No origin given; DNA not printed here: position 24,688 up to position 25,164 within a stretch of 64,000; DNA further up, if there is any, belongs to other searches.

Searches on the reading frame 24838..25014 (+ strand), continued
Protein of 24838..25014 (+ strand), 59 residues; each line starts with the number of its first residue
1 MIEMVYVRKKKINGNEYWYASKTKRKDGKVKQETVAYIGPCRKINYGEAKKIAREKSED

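Call 49: fold_search(model_id=the predicted structure, library=pdb)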
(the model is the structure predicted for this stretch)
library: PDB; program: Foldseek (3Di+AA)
matches with E <= 10: 506; with E <= 0.001: 0
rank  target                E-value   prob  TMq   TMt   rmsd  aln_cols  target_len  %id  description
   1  9r2r_A                1.7e-01  0.33  0.27  0.14   7.8        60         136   22  De novo designed M7 protein fold (released 2025-05-14)
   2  1jva_A                1.9e-01  0.82  0.45  0.09   7.6        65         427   14  CRYSTAL STRUCTURE OF THE VMA1-DERIVED ENDONUCLEASE BEARING THE N AND C EXTEIN PROPEPTIDES (released 2002-08-29)
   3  9r2r_D                2.2e-01  0.21  0.23  0.14   8.4        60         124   20  De novo designed M7 protein fold (released 2025-05-14)
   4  1jva_B                2.3e-01  0.85  0.49  0.09   7.2        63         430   14  CRYSTAL STRUCTURE OF THE VMA1-DERIVED ENDONUCLEASE BEARING THE N AND C EXTEIN PROPEPTIDES (released 2002-08-29)
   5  1gpp                  2.3e-01  0.84  0.49  0.16   6.8        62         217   14  Crystal structure of the S.cerevisiae Homing Endonuclease PI-SceI Domain I (released 2002-09-19)
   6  1um2_B                2.8e-01  0.82  0.50  0.09   7.3        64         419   16  Crystal Structure of the Vma1-Derived Endonuclease with the Ligated Extein Segment (released 2004-09-22)
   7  9r2r_B                5.7e-01  0.16  0.27  0.15   8.1        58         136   17  De novo designed M7 protein fold (released 2025-05-14)
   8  4agh                  9.3e-01  0.51  0.49  0.39   6.2        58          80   14  Structural features of ssDNA binding protein MoSub1 from Magnaporthe oryzae (released 2012-08-29)
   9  8a22_Xc               9.9e-01  0.47  0.40  0.41   4.2        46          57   13  Structure of the mitochondrial ribosome from Polytomella magna (released 2022-11-16)
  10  3jtz                  1.0e+00  0.23  0.37  0.30  10.4        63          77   11  Structure of the arm-type binding domain of HPI integrase (released 2009-10-06)
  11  8igd_A                1.1e+00  0.23  0.35  0.29   6.0        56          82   11  The crystal structure of the minimal interaction domains of DRB7.2:DRB4 complex (released 2024-06-26)
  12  2it9_A                1.1e+00  0.07  0.22  0.14  13.7        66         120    3  Crystal structure of a protein with unknown function from DUF155 family (YP_292156.1) from Prochlorococcus sp. NATL2A  (released 2006-11-28)
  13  6vlp                  1.3e+00  0.44  0.43  0.33   3.9        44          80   18  Hop phytocystatin in space group C2221 (released 2020-10-14)
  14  3rmp_C                1.3e+00  0.28  0.40  0.33   5.4        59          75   20  Structural basis for the recognition of attP substrates by P4-like integrases (released 2012-04-25)
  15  4id2_A                1.3e+00  0.13  0.33  0.16  12.6        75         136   12  Crystal structure of a DUF4738 family protein (BACOVA_05496) from Bacteroides ovatus ATCC 8483 at 2.15 A resolution (released 2013-02-13)
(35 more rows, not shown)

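Call 59: find_homologous_proteins(query=A4, max_evalue=0.001)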
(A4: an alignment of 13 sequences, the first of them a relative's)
Query A4 (13 sequences) (235 aa, profile of the alignment): 16 proteins with E <= 0.001 among 5781 candidates.
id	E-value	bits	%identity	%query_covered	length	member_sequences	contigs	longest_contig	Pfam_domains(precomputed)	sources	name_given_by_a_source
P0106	5.1e-28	117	33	17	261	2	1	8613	-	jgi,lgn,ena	-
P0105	1.1e-21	96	100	100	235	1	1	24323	-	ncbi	-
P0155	1.0e-20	93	88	21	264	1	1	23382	PF20600.4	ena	-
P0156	2.8e-18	85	26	61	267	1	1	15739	-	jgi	-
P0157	9.5e-18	83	35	22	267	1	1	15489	-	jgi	jgi:hypothetical protein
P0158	3.0e-17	82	73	17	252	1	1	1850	-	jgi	jgi:hypothetical protein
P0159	1.1e-13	70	45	39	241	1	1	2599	-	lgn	-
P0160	2.1e-13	69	58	55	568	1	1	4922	PF18905.6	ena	-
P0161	1.1e-12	67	74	16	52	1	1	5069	-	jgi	jgi:hypothetical protein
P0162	1.3e-11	63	80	99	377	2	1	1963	-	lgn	-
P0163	5.5e-11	61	61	23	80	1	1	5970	-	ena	-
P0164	2.0e-10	60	66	17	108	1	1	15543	-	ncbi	ncbi:hypothetical protein ACKFKF_30870 [Phormidesmis sp. 146-12]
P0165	4.7e-10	58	67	18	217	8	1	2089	-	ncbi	-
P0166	4.4e-9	55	63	17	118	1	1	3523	-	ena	-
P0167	2.3e-7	50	39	18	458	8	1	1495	PF01609.28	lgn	-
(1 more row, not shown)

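Call 60: find_encoding_contigs(protein=P0105, flank=6000, max_places=2)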
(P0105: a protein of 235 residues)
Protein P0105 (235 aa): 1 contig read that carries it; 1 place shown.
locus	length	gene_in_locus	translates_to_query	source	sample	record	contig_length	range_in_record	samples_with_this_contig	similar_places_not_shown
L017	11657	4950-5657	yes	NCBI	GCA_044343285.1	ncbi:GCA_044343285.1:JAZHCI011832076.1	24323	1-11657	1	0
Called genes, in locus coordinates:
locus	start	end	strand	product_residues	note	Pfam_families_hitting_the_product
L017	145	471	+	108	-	-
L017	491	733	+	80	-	-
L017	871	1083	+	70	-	-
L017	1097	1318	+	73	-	-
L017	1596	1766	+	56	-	-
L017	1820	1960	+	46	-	-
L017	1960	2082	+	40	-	-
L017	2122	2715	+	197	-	-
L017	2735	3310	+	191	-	PF00929:RNase_T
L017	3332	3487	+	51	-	-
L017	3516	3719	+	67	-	-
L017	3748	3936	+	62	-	-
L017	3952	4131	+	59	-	-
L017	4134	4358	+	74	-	-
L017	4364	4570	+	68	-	-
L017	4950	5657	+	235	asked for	-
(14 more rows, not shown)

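Call 61: find_encoding_contigs(protein=P0106, flank=5000, max_places=2)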
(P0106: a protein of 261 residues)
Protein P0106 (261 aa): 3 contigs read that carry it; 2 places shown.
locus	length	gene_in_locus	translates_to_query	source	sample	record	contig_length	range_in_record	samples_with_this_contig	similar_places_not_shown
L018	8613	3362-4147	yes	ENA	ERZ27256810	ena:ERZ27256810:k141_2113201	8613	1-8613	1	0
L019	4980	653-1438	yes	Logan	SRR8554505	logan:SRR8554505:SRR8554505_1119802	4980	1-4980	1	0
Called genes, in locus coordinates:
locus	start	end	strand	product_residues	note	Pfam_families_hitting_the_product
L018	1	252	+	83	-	?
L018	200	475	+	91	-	-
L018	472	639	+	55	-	-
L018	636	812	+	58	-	-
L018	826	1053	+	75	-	-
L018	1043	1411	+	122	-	-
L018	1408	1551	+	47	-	-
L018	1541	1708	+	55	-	-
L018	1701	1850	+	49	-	-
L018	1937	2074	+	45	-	-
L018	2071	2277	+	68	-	-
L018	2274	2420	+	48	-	-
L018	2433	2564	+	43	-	-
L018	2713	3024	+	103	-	-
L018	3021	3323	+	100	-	-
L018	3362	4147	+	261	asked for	-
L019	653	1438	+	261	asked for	-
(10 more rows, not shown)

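Call 67: find_related_loci(query=A6, collection=genome_contigs, flank=4000)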
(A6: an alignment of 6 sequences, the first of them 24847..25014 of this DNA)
Query A6 (56 aa) in genome_contigs; peptide patterns used: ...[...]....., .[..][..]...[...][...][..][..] (x = any residue, [..] = any of these).
83 stretches matched a pattern; 4 encode a relative of the query (tblastn E <= 1e-3); 4 distinct loci.
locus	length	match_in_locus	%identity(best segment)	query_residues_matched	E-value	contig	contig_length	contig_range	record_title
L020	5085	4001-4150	70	1-50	7e-21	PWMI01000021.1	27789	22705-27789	MAG: Candidatus Iainarchaeum archaeon isolate CSSed10_269 CS-Sed10-C2461, whole genome shotgun sequence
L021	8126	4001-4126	60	1-42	2e-14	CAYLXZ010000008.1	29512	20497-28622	MAG TPA_asm: Candidatus Micrarchaeota archaeon isolate ERP127260_co1_113 genome assembly, contig: NODE_540_length_29512_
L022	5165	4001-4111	51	1-37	5e-9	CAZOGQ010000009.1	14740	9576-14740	MAG TPA_asm: Candidatus Woesearchaeota archaeon isolate SRP214966_co4_519 genome assembly, contig: NODE_3793_length_1474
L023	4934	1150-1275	43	1-41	3e-7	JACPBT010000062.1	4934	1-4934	MAG: Candidatus Woesearchaeota archaeon isolate NC_groundwater_264_Ag_S-0.2um_45_11 S5_GD2017_2_S2_scaffold_15949, whole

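Call 88: fold_search(model_id=the predicted structure, library=viral)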
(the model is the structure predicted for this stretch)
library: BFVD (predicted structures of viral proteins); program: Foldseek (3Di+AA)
matches with E <= 10: 1385; with E <= 0.001: 0
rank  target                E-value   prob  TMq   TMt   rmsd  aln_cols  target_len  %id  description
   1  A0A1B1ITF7            5.4e-02  0.97  0.52  0.27   4.0        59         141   19  (no name in the UniProt tables at hand)
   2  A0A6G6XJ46            1.1e-01  0.96  0.51  0.25   5.4        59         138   19  (no name in the UniProt tables at hand)
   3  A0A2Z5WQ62            1.6e-01  0.85  0.46  0.10   8.6        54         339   26  (no name in the UniProt tables at hand)
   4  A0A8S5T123            1.8e-01  0.66  0.38  0.38   4.6        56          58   21  Uncharacterized protein [Myoviridae sp. ctWb16]
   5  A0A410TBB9            1.9e-01  0.96  0.55  0.31   3.3        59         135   10  Uncharacterized protein [Gordonia phage Rickmore]
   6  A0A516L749            1.9e-01  0.75  0.40  0.34   4.6        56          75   18  (no name in the UniProt tables at hand)
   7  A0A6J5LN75            2.0e-01  0.92  0.48  0.38   5.8        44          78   18  Uncharacterized protein [uncultured Caudovirales phage]
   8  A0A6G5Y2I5            2.0e-01  0.77  0.41  0.20   4.2        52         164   25  (no name in the UniProt tables at hand)
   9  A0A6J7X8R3            2.0e-01  0.47  0.34  0.32   9.1        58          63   14  Uncharacterized protein [uncultured Caudovirales phage]
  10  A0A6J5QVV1            2.2e-01  0.95  0.53  0.31   6.5        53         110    9  Uncharacterized protein [uncultured Caudovirales phage]
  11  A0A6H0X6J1            2.2e-01  0.91  0.56  0.51  10.8        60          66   13  Uncharacterized protein [Bacillus phage Izhevsk]
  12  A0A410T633            2.2e-01  0.69  0.38  0.38   5.6        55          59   11  Uncharacterized protein [Escherichia phage vB_EcoS_IME542]
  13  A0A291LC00            2.2e-01  0.54  0.37  0.37   4.9        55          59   11  Uncharacterized protein [Caulobacter phage Lullwater]
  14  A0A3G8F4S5            2.3e-01  0.96  0.59  0.47   3.6        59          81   12  (no name in the UniProt tables at hand)
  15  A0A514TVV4            2.3e-01  0.84  0.44  0.47   4.8        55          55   13  Uncharacterized protein [Aeromonas phage D3]
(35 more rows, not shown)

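Call 94: find_related_loci(query=A6, collection=metagenome_contigs, flank=3000)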
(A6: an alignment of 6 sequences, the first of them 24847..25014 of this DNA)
Query A6 (56 aa) in metagenome_contigs; peptide patterns used: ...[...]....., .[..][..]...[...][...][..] (x = any residue, [..] = any of these).
201 stretches matched a pattern; 23 encode a relative of the query (tblastn E <= 1e-3); 23 distinct loci.
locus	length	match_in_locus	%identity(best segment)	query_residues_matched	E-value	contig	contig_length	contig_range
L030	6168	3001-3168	80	1-56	3e-28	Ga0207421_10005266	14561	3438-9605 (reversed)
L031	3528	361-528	80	1-56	5e-28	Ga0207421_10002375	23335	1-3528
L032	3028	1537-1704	80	1-56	5e-28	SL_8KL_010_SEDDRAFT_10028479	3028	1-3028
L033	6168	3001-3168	77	1-56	4e-27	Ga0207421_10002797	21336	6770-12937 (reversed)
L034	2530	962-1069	61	1-36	3e-10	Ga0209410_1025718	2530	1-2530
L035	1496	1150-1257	61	1-36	3e-10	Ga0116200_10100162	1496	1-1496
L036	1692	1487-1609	44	1-41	5e-9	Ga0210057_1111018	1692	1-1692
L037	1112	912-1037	48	1-41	1e-8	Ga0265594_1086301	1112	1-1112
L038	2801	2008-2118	54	1-36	4e-8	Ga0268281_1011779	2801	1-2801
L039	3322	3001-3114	45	1-38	7e-8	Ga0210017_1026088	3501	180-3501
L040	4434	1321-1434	45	1-38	7e-8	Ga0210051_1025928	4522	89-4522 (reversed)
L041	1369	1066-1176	54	1-36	1e-7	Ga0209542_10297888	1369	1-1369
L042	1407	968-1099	45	1-42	2e-7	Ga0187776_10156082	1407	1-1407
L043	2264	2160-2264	49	1-35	3e-7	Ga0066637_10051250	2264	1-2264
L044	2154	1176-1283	47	1-36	5e-7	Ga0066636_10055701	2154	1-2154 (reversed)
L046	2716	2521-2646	43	1-41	9e-7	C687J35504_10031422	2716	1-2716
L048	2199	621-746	43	1-41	1e-6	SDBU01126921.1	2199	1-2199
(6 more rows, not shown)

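Call 97: search_protein_families(library=pfam, proteins=[L023:118-1056:-, L038:908-1909:-, L022:2970-3899:-, L040:253-1218:-, L048:886-1746:+, L046:132-1403:-], max_evalue=0.01)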
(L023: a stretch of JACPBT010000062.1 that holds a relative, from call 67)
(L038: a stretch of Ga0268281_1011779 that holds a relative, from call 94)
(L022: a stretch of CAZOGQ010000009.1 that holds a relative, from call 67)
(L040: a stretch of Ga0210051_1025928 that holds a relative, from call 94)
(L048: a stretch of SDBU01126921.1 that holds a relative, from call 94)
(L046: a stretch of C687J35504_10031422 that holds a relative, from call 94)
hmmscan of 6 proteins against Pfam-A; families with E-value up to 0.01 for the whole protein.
L023:118-1056:- (313 aa): 1 family
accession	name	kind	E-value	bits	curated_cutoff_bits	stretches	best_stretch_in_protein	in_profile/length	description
PF01609.27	DDE_Tnp_1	-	1.5e-06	28.6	23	1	145-295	10-195/200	Transposase DDE domain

L038:908-1909:- (334 aa): 0 families

L022:2970-3899:- (310 aa): 0 families

L040:253-1218:- (322 aa): 0 families

L048:886-1746:+ (287 aa): 8 families
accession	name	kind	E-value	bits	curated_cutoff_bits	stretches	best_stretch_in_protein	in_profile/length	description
PF13683.12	rve_3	-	1.1e-08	35.2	26.5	1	223-279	3-67/67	Integrase core domain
PF00665.32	rve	-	1.3e-07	32.3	32.6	1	131-233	4-102/102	Integrase core domain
PF13384.12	HTH_23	-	1.3e-06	28.5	24.6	1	6-48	4-46/50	Homeodomain-like domain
PF13518.12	HTH_28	-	2.5e-05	24.7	25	1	12-57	5-49/52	Helix-turn-helix domain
PF13551.12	HTH_29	-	5.4e-05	23.6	28.1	1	18-65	10-60/64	Winged helix-turn helix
PF13565.12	HTH_32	-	0.00016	22.6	33.7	1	36-105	2-73/73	Homeodomain-like domain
PF13333.12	rve_2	-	0.00072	20.1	22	1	255-281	24-50/56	Integrase core domain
PF13276.12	HTH_21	-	0.0016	19.1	28.1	0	78-118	19-60/60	HTH-like domain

L046:132-1403:- (424 aa): 2 families
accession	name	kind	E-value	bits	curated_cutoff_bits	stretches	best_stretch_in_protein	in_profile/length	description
PF03050.20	DDE_Tnp_IS66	-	3.7e-44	151.7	23.1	1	136-397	1-283/284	Transposase IS66 family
PF13005.12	zf-IS66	-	0.00031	21.5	27.3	1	79-124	1-45/46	zinc-finger binding domain of transposase IS66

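Call 98: search_protein_families(library=ncbifam, proteins=[L023:118-1056:-, L038:908-1909:-, L022:2970-3899:-, L040:253-1218:-], max_evalue=0.01)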
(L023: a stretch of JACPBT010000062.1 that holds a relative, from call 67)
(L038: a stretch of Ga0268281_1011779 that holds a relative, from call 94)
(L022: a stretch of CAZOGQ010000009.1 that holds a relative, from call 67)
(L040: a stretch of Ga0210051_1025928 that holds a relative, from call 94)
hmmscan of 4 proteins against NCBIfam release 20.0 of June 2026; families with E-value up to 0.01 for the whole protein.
L023:118-1056:- (313 aa): 1 family
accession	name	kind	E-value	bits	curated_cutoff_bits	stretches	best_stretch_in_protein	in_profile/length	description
NF033579.1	transpos_IS5_2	equivalog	2.6e-08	33.7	140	1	189-301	167-288/289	IS5 family transposase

L038:908-1909:- (334 aa): 1 family
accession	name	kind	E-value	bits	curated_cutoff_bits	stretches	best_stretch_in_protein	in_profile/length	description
NF033579.1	transpos_IS5_2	equivalog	2e-10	40.7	140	1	54-328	19-286/289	IS5 family transposase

L022:2970-3899:- (310 aa): 2 families
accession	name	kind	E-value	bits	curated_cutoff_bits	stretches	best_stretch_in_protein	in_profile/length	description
NF033579.1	transpos_IS5_2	equivalog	4.4e-25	88.7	140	1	45-292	46-287/289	IS5 family transposase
NF033551.1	transpos_IS1182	equivalog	2.8e-05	23.2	270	1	149-256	270-395/488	IS1182 family transposase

L040:253-1218:- (322 aa): 1 family
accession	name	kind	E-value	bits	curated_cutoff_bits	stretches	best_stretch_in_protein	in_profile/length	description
NF033579.1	transpos_IS5_2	equivalog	4.1e-09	36.3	140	1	45-313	2-288/289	IS5 family transposase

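Call 100: search_solved_structures(query=A5, max_evalue=5, show_alignments=2)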
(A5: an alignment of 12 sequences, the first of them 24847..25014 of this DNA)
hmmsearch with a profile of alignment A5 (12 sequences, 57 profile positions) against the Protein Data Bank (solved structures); distinct sequences matched with E-value up to 5: 1.
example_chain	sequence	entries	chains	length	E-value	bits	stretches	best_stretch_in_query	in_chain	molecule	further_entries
6x89_S1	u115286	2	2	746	1.8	11.7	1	21-44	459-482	NADH dehydrogenase [ubiquinone] iron-sulfur protein 1, mitochondrial | NDUS1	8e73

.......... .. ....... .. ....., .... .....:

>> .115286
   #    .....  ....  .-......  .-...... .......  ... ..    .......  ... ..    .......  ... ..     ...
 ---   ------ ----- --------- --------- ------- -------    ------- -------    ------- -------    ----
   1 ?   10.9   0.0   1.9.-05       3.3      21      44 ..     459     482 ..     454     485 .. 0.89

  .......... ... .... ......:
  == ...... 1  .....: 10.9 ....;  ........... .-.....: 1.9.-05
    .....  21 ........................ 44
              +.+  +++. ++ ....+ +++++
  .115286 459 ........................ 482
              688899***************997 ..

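Call 101: search_protein_families(library=phrogs, proteins=[window:24847-25014:+, P0105, P0106, P0019, P0074], max_evalue=0.01)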
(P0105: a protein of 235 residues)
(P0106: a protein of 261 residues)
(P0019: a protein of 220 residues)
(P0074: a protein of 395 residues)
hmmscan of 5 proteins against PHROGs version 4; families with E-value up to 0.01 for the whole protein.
window:24847-25014:+ (56 aa): 0 families

P0105 (235 aa): 0 families

P0106 (261 aa): 0 families

P0019 (220 aa): 0 families

P0074 (395 aa): 0 families
